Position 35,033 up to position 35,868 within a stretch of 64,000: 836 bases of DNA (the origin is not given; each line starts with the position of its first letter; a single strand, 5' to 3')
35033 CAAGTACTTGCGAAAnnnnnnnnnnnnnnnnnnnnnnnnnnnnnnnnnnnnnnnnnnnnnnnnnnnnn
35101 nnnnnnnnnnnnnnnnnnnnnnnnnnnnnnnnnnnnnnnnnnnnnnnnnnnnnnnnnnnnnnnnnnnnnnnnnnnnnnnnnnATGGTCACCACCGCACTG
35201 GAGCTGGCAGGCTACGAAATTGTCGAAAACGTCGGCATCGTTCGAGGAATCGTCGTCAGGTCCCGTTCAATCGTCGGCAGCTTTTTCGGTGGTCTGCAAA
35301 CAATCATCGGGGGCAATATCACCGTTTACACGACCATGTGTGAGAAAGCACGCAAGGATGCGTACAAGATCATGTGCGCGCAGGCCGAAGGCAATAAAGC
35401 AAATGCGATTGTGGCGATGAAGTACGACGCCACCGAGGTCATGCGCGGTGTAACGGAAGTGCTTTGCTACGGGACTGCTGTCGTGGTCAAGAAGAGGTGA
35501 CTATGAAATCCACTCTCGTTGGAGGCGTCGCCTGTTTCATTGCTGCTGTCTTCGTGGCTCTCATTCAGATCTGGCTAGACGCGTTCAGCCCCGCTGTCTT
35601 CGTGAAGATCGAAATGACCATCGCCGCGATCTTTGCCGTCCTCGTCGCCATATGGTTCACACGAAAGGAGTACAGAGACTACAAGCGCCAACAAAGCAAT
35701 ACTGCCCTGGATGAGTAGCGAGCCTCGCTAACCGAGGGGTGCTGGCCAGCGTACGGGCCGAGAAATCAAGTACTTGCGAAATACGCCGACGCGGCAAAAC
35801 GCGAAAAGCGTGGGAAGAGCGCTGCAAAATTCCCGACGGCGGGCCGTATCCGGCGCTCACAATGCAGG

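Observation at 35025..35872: Recurring intergenic element with an identical 23-nt core that fills the leader of several small plus-strand genes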

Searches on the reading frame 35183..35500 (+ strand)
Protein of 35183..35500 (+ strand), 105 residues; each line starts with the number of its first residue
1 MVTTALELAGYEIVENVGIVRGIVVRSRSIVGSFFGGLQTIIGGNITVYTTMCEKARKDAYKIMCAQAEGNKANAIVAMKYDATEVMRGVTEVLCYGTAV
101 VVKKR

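Call 11: search_protein_families(library=pfam, proteins=[window:35183-35500:+], max_evalue=0.01)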
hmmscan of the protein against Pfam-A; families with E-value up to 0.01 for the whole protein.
window:35183-35500:+ (105 aa): 1 family
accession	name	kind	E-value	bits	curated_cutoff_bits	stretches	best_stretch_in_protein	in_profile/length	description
PF01906.23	YbjQ_1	-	5.9e-28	97.9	23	1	1-102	2-103/103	Putative heavy-metal-binding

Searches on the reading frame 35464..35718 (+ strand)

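Call 11: search_protein_families(library=pfam, proteins=[window:35464-35718:+], max_evalue=0.01)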
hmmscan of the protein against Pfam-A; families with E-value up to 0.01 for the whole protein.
window:35464-35718:+ (84 aa): 1 family
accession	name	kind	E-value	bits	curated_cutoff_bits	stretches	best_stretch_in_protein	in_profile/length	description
PF00892.27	EamA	-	0.0043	17.8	28.2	1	20-69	7-56/135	EamA-like transporter family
